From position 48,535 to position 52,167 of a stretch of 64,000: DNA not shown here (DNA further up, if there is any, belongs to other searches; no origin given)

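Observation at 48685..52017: Giant FlgL (HAP3, 1110 aa) with a mosaic of at least two internal repeat types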

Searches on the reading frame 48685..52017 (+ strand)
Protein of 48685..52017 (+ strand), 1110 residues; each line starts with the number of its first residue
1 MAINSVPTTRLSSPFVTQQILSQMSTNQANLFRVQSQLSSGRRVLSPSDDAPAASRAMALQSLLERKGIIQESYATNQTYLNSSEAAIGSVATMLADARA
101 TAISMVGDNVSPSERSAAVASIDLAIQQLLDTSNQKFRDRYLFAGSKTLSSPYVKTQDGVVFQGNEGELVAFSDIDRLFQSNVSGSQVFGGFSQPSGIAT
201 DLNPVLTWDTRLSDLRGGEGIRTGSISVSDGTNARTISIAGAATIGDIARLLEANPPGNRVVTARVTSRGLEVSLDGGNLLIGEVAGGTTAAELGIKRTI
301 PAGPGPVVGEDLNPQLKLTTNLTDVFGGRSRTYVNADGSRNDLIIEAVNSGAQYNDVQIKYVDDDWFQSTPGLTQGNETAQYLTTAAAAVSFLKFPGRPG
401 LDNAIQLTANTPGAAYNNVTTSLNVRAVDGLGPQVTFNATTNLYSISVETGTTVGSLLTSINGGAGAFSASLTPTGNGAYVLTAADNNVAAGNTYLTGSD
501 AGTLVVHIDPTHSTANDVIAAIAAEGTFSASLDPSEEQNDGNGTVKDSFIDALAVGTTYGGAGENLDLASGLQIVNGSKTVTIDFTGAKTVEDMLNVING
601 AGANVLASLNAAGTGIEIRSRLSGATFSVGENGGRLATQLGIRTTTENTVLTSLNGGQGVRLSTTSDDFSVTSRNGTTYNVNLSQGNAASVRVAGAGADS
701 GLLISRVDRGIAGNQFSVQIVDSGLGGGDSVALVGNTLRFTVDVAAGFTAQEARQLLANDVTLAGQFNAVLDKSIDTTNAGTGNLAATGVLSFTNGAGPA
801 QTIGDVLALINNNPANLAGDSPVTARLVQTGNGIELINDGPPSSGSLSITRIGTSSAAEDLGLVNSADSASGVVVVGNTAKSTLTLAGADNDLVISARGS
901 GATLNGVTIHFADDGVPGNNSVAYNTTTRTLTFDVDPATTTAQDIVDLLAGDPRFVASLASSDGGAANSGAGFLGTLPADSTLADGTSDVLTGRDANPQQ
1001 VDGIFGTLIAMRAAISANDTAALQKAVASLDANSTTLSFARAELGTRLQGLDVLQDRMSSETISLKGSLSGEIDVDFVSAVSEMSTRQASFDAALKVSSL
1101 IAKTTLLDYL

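Call 3: search_protein_families(library=pfam, proteins=[window:48685-52017:+], max_evalue=0.01)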
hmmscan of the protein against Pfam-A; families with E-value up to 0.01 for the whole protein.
window:48685-52017:+ (1110 aa): 3 families
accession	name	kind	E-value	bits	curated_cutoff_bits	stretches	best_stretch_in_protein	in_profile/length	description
PF00669.25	Flagellin_N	-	1.6e-10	41.6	26.6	1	17-148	7-139/139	Bacterial flagellin N-terminal helical region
PF07196.18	Flagellin_IN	-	0.0047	17.5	22.7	1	574-614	6-47/55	Flagellin hook IN motif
PF00700.27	Flagellin_C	-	0.0075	17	23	0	1030-1110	4-86/86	Bacterial flagellin C-terminal helical region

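Call 4: search_protein_families(library=ncbifam, proteins=[window:48685-52017:+], max_evalue=0.01)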
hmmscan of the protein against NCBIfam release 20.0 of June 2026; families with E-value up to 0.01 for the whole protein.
window:48685-52017:+ (1110 aa): 9 families
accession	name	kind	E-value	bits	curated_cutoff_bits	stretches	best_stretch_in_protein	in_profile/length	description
TIGR02550.1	flagell_flgL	equivalog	5.5e-53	180.7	127.2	2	10-195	1-188/387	flagellar hook-associated protein FlgL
NF005187.0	PRK06663.1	equivalog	7.6e-30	104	337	2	1003-1110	310-418/419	flagellar hook-associated protein 3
NF005980.0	PRK08073.1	equivalog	4e-23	82.1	291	2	17-166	9-155/287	flagellar hook-associated protein 3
NF009361.0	PRK12717.1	equivalog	4.1e-20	71.8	407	2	10-190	2-184/524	flagellar hook-associated protein 3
NF006265.0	PRK08412.1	equivalog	5.2e-12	44.7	749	1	19-192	11-181/827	flagellar hook-associated protein FlgL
NF011282.0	PRK14692.1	equivalog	6.8e-11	41.2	878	2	18-175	10-164/749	flagellar hook-associated protein FlgL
NF006489.0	PRK08913.1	equivalog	3.2e-06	26.8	217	1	17-152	11-144/303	flagellin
NF009449.0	PRK12807.1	subfamily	2.8e-05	23.8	347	1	23-148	15-143/287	flagellin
NF004669.0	PRK06008.1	equivalog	3.1e-05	23.5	230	1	11-153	6-145/348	flagellar hook-associated family protein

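Call 8: find_homologous_proteins(query=window:48685-52017:+, max_evalue=0.00001)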
Query window:48685-52017:+ (1110 aa): 230 proteins with E <= 0.00001 among 8000 candidates; the best 120 are listed.
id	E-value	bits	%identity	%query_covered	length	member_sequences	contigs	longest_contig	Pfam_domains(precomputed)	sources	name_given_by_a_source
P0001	0.0e+0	2297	99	100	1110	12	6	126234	PF00669.26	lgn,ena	-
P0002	0.0e+0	2140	92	100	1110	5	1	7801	PF00669.26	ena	-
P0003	0.0e+0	2064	88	100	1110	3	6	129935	PF00669.26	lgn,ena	-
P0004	0.0e+0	1744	75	100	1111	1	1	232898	PF00669.26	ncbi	ncbi:MAG: hypothetical protein QM775_06910 [Pirellulales bacterium]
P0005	0.0e+0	1740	75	100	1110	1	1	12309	PF00669.26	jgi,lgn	jgi:flagellar hook-associated protein 3 FlgL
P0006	0.0e+0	1738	75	100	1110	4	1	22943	PF00669.26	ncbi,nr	ncbi:MAG: hypothetical protein JNK76_19630 [Planctomycetales bacterium]|nr:hypothetical protein [Pla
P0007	0.0e+0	1655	90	78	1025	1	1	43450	PF07196.19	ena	-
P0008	0.0e+0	1600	70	100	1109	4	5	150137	PF07196.19,PF00669.26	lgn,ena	-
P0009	0.0e+0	1384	62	100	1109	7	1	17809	PF07196.19,PF00669.26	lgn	-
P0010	0.0e+0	1384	62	100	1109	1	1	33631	PF00669.26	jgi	jgi:flagellar hook-associated protein 3 FlgL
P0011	0.0e+0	1383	62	100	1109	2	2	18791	PF00669.26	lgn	-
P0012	0.0e+0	1380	62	100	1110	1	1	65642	PF00669.26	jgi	jgi:flagellin-like hook-associated protein FlgL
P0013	0.0e+0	1370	61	100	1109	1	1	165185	PF00669.26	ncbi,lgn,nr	ncbi:MAG: hypothetical protein K8U03_17320 [Planctomycetia bacterium]|nr:hypothetical protein [Planc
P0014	0.0e+0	1352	60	100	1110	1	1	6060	PF00669.26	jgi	jgi:flagellar hook-associated protein 3 FlgL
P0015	0.0e+0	1348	60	100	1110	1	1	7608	PF00669.26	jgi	-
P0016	0.0e+0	1345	61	100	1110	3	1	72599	PF00669.26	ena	-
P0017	0.0e+0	1326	58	100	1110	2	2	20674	PF00669.26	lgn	-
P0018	0.0e+0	1320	58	100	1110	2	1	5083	PF00700.28,PF00669.26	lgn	-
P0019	0.0e+0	1309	60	100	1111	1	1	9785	PF00700.28,PF00669.26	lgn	-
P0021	0.0e+0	1284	57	100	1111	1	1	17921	PF00700.28,PF00669.26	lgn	-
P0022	0.0e+0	1257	56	100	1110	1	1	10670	PF07196.19,PF00669.26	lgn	-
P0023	0.0e+0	1248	57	100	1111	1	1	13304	PF00700.28,PF00669.26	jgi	-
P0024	0.0e+0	1158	60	79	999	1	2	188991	PF00700.28,PF00669.26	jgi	jgi:flagellar hook-associated protein 3 FlgL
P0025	0.0e+0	1112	59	78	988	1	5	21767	PF00700.28,PF00669.26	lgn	-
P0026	0.0e+0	1107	58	80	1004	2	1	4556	PF00700.28,PF00669.26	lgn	-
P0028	0.0e+0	1078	56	80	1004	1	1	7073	PF00700.28,PF00669.26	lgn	-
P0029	3.1e-252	858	48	62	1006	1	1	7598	PF00700.28,PF00669.26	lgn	-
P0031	4.5e-249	848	48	62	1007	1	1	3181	PF00700.28,PF00669.26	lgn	-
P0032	2.7e-245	835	47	62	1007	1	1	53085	PF00700.28,PF00669.26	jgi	jgi:flagellar hook-associated protein 3 FlgL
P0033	5.8e-243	828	47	62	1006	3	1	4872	PF00700.28,PF00669.26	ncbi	-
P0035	7.1e-237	807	47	61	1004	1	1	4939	PF00669.26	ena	-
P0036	8.9e-235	801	46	61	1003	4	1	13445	PF00700.28,PF00669.26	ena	-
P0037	3.9e-226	772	46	62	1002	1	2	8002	PF00700.28,PF00669.26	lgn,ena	-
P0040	6.6e-217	741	43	55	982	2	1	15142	PF00700.28,PF00669.26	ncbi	-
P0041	9.3e-216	738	45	62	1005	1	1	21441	PF00700.28,PF00669.26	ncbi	-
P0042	6.4e-215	735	41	55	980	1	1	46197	PF00700.28,PF00669.26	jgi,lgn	jgi:flagellin-like hook-associated protein FlgL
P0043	2.0e-213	730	45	62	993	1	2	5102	PF07196.19,PF00700.28,PF00669.26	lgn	-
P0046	9.3e-207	708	44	55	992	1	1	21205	PF00700.28,PF00669.26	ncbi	-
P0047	2.2e-206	707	44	60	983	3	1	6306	PF00700.28,PF00669.26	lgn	-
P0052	1.2e-198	681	34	70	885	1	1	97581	PF00700.28,PF00669.26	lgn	-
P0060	3.3e-195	670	43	62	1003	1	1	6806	PF00700.28,PF00669.26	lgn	-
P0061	3.5e-195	669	46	34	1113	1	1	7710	PF00700.28,PF00669.26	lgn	-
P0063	1.3e-193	664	39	57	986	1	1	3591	PF00700.28,PF00669.26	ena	-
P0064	2.7e-192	660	42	62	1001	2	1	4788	PF00700.28,PF00669.26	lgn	-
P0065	7.8e-192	658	43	62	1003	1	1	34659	PF00700.28,PF00669.26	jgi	jgi:flagellin-like hook-associated protein FlgL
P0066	2.4e-191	657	43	62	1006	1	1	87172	PF00700.28,PF00669.26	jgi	-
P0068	5.5e-191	656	42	61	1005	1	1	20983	PF00700.28,PF00669.26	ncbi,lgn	ncbi:MAG: flagellin [Pirellulaceae bacterium]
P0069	2.1e-190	654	39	55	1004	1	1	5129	PF00669.26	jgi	-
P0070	5.1e-190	652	41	61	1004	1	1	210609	PF00669.26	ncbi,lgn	ncbi:MAG: flagellin [Pirellulales bacterium]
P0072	1.9e-189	650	45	60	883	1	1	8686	PF00700.28,PF00669.26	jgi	-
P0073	4.3e-189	649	40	55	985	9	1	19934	PF00700.28,PF00669.26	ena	-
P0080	1.9e-186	641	38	55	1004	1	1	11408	PF07196.19,PF00669.26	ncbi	-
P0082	8.9e-186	638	44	61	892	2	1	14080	PF00700.28,PF00669.26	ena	-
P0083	1.0e-185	638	41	62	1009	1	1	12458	PF07196.19,PF00700.28,PF00669.26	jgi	jgi:flagellin-like hook-associated protein FlgL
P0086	3.3e-183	630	45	62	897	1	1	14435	PF00700.28,PF00669.26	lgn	-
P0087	9.0e-183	628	48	34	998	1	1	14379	PF00700.28,PF00669.26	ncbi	-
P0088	1.8e-182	627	42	62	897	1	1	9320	PF00700.28,PF00669.26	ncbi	-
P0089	1.8e-182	627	41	62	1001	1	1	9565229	PF00700.28,PF00669.26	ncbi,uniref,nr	ncbi:flagellin N-terminal helical domain-containing protein [Lignipirellula cremea]|uniref:Flagellin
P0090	1.3e-181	625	37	71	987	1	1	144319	PF00700.28,PF00669.26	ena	-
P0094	3.1e-180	620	40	62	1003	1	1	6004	PF00669.26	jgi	jgi:flagellar hook-associated protein 3 FlgL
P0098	3.8e-179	616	42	62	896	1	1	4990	PF00700.28,PF00669.26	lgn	-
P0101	9.4e-179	615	48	34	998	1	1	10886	PF00700.28,PF00669.26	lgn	-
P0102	1.5e-178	614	46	34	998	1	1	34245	PF00700.28,PF00669.26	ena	-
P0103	1.6e-178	614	44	34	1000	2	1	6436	PF00700.28,PF00669.26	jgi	-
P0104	1.7e-178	614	46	34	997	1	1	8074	PF00700.28,PF00669.26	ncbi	-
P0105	2.0e-178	614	42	62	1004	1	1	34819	PF00669.26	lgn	-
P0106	2.7e-177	610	38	58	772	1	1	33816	PF00700.28,PF00669.26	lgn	-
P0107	3.0e-177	610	46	34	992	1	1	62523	PF00700.28,PF00669.26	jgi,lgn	jgi:flagellin-like hook-associated protein FlgL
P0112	5.0e-176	606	41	61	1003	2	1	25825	PF00669.26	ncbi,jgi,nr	ncbi:MAG: flagellar hook-associated protein FlgL [Pirellulaceae bacterium]|jgi:flagellin-like hook-a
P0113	5.3e-176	606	34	57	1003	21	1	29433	PF00669.26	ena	-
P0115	7.7e-176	605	42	66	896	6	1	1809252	PF07196.19,PF00700.28,PF00669.26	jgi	jgi:flagellar hook-associated protein 3 FlgL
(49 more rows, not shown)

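Call 24: predict_structure(alignment_id=A1)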
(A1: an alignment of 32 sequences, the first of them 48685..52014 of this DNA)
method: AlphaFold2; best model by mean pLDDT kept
length: 1110 residues; sequences in the alignment: 32
mean_pLDDT: 85.0   pTM: 0.71
mean pLDDT of the five models: 85.0, 83.8, 83.1, 83.1, 82.0
residues with pLDDT >= 90: 482; 70-90: 511; 50-70: 84; < 50: 33
segments of 3 or more residues with pLDDT < 50: 1-11, 41-48, 1075-1081, 1104-1110
pLDDT, mean of each block of 10 residues (from residue 1): 39 59 71 59 45 70 81 82 87 90 81 89 92 86 81 89 82 58 82 83 87 90 92 91 90 89 86 89 90 90 84 90 87 88 92 92 84 83 94 75 83 93 90 88 92 89 85 85 88 93 93 93 94 83 91 89 88 92 91 93 91 90 90 91 92 87 88 89 93 81 93 94 87 94 88 93 93 84 89 93 94 90 91 89 82 89 88 88 87 90 88 82 86 89 91 88 87 77 91 89 90 88 87 89 85 83 78 48 65 65 43
secondary structure, 60 per line:
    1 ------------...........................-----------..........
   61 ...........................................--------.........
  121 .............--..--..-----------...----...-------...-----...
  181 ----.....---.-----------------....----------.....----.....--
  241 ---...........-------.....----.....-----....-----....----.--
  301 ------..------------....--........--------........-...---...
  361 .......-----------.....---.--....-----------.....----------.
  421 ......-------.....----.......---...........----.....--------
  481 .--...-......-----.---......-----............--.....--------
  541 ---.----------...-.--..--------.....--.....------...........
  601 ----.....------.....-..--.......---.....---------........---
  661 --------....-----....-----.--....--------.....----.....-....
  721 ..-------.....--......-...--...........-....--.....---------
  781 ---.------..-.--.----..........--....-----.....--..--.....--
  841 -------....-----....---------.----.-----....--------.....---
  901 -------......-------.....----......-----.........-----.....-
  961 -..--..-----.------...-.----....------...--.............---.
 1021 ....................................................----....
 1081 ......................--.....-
elements in order (helices of 4 or more, strands of 3 or more residues): H13-39 H51-103 H112-133 E153-155 E160-162 E170-172 E178-180 H185-189 E225-229 E234-238 H245-254 E262-266 E271-275 E281-284 H290-293 E327-334 E343-350 E358-363 H364-367 E379-383 E390-393 E405-409 E420-426 E434-438 E443-449 H454-463 E468-472 E488-493 E503-508 H515-525 E528-532 E555-557 E572-576 E579-583 H591-600 E605-609 E616-620 E626-632 H636-640 H651-657 E669-672 E678-681 E690-693 E702-706 H711-715 E717-722 E730-734 E737-742 H750-759 H761-764 E767-771 H803-811 H814-817 E823-827 E834-838 E848-851 H857-860 E881-884 E893-897 E908-913 E921-925 E930-935 H942-949 E955-959 E980-982 E989-992 E999-1001 H1004-1016 H1020-1072 H1077-1102 H1105-1109

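Call 26: fold_search(model_id=the predicted structure, library=pdb)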
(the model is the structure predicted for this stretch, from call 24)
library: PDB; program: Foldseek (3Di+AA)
matches with E <= 10: 129; with E <= 0.001: 57
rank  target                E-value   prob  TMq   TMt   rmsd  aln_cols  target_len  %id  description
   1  9au6_A                8.6e-12  1.00  0.16  0.22  38.1      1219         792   11  Cryo-EM of Geovibrio thiophilus flagellum (released 2024-11-13)
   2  9gsx_A                1.7e-10  1.00  0.21  0.31  31.7      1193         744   11  Campylobacter hook-filament junction-cap complex (released 2025-04-09)
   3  9gsx_B                4.6e-09  1.00  0.21  0.30  32.2      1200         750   11  Campylobacter hook-filament junction-cap complex (released 2025-04-09)
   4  9u4r_BA               7.9e-08  1.00  0.13  0.44  16.4       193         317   24  Structure of the intial complex in filament assembly at 3.23 angstroms resolution, conformation 2. (released 2026-03-25)
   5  9go6_P                1.3e-07  1.00  0.13  0.45  15.0       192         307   23  Salmonella hook-filament junction complex (released 2025-04-09)
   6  9go6_Q                1.3e-07  1.00  0.13  0.45  12.5       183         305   23  Salmonella hook-filament junction complex (released 2025-04-09)
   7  9go6_N                1.5e-07  1.00  0.13  0.44  13.3       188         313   23  Salmonella hook-filament junction complex (released 2025-04-09)
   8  7c7z_A                1.5e-07  1.00  0.12  0.38  20.6       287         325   16  Crystal structure of the flagellar junction protein FlgL from Legionella pneumophila (released 2020-08-12)
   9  5ziz_B                2.2e-07  1.00  0.11  0.39  19.5       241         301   17  Crystal structure of Xanthomonas campestris FlgL (space group H3) (released 2018-10-17)
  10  9go6_U                2.5e-07  1.00  0.13  0.44  15.8       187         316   24  Salmonella hook-filament junction complex (released 2025-04-09)
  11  9u7y_BB               3.0e-07  1.00  0.13  0.43  15.9       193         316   24  Structure of the tip region of the intial complex in bacterial flagellar filament assembly at 3.68 angstroms resoluti (released 2026-04-01)
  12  9go6_R                3.5e-07  1.00  0.13  0.45  14.6       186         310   24  Salmonella hook-filament junction complex (released 2025-04-09)
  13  5ziz_A                3.7e-07  1.00  0.11  0.40  17.8       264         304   17  Crystal structure of Xanthomonas campestris FlgL (space group H3) (released 2018-10-17)
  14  9go6_L                3.9e-07  1.00  0.13  0.45  12.3       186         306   24  Salmonella hook-filament junction complex (released 2025-04-09)
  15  5zj0                  4.5e-07  1.00  0.11  0.39  18.1       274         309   18  Crystal structure of Xanthomonas campestris FlgL (space group C2) (released 2018-10-17)
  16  9go6_V                5.3e-07  1.00  0.13  0.44  15.3       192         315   23  Salmonella hook-filament junction complex (released 2025-04-09)
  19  9go6_S                1.3e-06  1.00  0.13  0.44  12.7       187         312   24  Salmonella hook-filament junction complex (released 2025-04-09)
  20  9go6_M                1.7e-06  1.00  0.13  0.42  14.5       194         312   25  Salmonella hook-filament junction complex (released 2025-04-09)
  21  9go6_T                2.2e-06  1.00  0.13  0.44  14.8       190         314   24  Salmonella hook-filament junction complex (released 2025-04-09)
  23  9go6_O                3.6e-06  1.00  0.13  0.44  11.9       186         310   24  Salmonella hook-filament junction complex (released 2025-04-09)
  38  9go6_a                9.4e-05  0.99  0.10  0.22  30.2       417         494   15  Salmonella hook-filament junction complex (released 2025-04-09)
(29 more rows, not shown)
